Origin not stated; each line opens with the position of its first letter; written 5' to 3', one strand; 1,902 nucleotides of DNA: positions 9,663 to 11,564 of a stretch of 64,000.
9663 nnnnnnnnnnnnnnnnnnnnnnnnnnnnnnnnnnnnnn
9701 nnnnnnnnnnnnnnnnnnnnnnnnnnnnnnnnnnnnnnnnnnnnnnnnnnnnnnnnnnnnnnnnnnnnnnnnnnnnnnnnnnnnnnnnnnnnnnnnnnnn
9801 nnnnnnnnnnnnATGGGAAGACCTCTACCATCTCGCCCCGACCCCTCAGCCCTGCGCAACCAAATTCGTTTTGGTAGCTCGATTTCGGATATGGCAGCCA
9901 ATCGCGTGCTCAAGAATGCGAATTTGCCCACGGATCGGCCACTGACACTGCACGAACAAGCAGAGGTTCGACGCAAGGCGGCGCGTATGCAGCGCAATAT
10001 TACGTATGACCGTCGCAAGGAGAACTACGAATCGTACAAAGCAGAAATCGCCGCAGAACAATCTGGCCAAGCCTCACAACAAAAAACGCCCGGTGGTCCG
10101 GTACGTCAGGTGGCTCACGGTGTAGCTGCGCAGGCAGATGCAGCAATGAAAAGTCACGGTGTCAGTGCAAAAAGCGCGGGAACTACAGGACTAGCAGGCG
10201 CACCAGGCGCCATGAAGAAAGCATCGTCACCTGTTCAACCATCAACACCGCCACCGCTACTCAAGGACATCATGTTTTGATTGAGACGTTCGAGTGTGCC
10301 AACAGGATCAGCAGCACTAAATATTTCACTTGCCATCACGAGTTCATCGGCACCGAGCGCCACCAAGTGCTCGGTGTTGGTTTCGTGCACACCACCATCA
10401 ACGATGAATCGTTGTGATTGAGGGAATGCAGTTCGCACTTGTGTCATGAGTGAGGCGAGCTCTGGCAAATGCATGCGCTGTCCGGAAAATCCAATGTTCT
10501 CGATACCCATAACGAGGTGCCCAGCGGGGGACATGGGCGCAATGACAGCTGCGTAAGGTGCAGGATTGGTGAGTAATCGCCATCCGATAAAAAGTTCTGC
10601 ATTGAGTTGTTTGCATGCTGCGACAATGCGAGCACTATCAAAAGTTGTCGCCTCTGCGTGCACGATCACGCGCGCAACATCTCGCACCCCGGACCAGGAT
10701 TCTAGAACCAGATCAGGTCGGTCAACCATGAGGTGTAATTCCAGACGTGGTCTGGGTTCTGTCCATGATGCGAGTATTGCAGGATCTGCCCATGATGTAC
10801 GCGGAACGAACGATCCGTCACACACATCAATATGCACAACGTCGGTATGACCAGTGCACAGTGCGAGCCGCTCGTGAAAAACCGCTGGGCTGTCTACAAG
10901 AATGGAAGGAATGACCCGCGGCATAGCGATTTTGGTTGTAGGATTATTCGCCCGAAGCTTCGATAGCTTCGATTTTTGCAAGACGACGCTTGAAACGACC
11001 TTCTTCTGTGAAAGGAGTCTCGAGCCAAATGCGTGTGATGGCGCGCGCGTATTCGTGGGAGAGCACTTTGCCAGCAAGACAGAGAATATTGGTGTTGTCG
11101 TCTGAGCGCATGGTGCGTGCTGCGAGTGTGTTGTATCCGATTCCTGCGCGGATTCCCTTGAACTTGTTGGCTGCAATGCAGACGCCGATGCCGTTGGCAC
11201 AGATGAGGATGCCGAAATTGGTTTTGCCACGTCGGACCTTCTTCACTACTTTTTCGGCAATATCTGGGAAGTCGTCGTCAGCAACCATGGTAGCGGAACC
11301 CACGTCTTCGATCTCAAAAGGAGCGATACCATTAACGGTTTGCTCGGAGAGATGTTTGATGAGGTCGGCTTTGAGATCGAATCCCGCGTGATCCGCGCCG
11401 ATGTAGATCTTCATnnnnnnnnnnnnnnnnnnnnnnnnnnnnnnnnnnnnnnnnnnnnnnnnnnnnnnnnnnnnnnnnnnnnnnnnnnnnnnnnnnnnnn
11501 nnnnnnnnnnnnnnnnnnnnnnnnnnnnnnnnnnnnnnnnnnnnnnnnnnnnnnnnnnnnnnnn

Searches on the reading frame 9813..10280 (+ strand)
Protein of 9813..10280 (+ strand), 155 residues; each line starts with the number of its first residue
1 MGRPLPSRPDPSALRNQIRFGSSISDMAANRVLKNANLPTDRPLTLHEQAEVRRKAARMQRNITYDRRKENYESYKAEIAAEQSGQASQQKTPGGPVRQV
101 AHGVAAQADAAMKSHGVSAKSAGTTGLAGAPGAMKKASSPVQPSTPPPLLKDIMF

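Call 5: search_protein_families(library=pfam, proteins=[window:9813-10280:+], max_evalue=1)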
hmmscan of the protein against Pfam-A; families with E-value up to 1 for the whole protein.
window:9813-10280:+ (155 aa): 1 family
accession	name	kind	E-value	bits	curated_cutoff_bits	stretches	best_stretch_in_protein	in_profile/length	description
PF15247.11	SLBP_RNA_bind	-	0.86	10.1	27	1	54-93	4-43/70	Histone RNA hairpin-binding protein RNA-binding domain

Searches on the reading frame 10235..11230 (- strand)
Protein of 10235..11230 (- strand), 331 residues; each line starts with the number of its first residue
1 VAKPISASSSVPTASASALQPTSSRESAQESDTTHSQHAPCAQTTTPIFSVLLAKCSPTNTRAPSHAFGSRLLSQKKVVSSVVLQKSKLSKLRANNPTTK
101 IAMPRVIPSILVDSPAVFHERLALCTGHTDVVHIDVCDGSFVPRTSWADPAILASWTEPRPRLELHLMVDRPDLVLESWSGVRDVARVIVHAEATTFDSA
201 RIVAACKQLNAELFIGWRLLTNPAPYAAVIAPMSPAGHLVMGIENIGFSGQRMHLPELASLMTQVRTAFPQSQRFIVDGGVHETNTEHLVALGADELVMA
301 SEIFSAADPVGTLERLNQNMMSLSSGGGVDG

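Call 5: search_protein_families(library=pfam, proteins=[window:10235-11230:-], max_evalue=1)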
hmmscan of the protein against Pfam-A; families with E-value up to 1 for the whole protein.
window:10235-11230:- (331 aa): 2 families
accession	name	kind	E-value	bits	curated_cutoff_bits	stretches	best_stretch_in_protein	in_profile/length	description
PF00834.25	Ribul_P_3_epim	-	2.2e-21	76.6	21.1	1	106-304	2-198/198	Ribulose-phosphate 3 epimerase family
PF15427.11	S100PBPR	-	0.53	9.9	27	1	12-92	188-271/390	S100P-binding protein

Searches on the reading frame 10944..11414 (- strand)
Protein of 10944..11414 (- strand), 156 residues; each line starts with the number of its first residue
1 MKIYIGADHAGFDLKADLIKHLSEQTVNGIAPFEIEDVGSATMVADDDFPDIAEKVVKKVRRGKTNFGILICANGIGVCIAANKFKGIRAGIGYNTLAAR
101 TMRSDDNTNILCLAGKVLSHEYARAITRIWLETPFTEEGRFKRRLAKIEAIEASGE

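Call 5: search_protein_families(library=pfam, proteins=[window:10944-11414:-], max_evalue=1)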
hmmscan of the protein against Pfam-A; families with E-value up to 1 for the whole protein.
window:10944-11414:- (156 aa): 2 families
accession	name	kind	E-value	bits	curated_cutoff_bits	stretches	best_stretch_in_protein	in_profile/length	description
PF02502.23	LacAB_rpiB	-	3.8e-42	144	24.7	1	3-148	1-138/138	Ribose/Galactose Isomerase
PF17304.8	OM14_C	-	0.25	12.3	26.1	0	91-117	23-49/70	Mitochondrial outer membrane protein OM14, C-terminal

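Call 40: find_encoding_contigs(protein=window:10944-11414:-, flank=6000, max_places=10)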
Protein window:10944-11414:- (156 aa): 16 contigs read that carry it; 10 places shown.
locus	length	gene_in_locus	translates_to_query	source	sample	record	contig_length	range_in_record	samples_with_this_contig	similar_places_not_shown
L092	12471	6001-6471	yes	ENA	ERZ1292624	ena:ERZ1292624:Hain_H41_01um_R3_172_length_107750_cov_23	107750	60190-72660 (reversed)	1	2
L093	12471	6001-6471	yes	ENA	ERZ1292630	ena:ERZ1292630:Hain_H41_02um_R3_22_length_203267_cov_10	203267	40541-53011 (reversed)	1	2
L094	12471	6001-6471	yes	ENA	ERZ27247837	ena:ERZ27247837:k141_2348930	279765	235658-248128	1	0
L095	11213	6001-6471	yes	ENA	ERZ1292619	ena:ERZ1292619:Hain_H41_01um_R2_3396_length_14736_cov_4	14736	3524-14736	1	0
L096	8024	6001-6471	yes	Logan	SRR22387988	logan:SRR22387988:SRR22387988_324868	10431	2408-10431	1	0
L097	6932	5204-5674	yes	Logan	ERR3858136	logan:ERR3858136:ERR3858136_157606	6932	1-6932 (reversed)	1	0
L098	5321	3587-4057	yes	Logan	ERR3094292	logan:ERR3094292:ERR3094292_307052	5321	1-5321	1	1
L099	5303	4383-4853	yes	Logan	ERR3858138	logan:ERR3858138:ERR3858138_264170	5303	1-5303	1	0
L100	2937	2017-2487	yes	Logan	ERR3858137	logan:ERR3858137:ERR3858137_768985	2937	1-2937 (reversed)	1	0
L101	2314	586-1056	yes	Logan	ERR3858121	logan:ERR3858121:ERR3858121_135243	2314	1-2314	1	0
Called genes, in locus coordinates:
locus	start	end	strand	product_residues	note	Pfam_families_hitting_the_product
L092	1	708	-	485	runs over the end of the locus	PF02789:Peptidase_M17_N, PF00883:Peptidase_M17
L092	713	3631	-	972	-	PF00133:tRNA-synt_1, PF09334:tRNA-synt_1g (weak), PF08264:Anticodon_1, PF19302:DUF5915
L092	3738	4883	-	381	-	-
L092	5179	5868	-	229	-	-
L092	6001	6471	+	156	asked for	PF02502:LacAB_rpiB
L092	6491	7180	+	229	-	PF00834:Ribul_P_3_epim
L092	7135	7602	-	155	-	-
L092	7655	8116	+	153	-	-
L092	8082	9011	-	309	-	PF01745:IPT (faint), PF01715:IPPT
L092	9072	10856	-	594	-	PF07973:tRNA_SAD (weak), PF00587:tRNA-synt_2b, PF03129:HGTP_anticodon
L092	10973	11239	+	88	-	PF02583:Trns_repr_metal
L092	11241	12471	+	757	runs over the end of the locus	PF00403:HMA, PF00122:E1-E2_ATPase, PF00702:Hydrolase, PF08282:Hydrolase_3 (faint)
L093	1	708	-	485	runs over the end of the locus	PF02789:Peptidase_M17_N, PF00883:Peptidase_M17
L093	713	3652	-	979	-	PF00133:tRNA-synt_1, PF09334:tRNA-synt_1g (weak), PF08264:Anticodon_1, PF19302:DUF5915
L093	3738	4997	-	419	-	-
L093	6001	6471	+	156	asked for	PF02502:LacAB_rpiB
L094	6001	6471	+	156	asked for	PF02502:LacAB_rpiB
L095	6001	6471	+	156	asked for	PF02502:LacAB_rpiB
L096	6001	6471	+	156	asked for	PF02502:LacAB_rpiB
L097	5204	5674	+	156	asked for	PF02502:LacAB_rpiB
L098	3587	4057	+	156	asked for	PF02502:LacAB_rpiB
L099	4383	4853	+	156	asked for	PF02502:LacAB_rpiB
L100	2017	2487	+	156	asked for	PF02502:LacAB_rpiB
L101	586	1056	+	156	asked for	PF02502:LacAB_rpiB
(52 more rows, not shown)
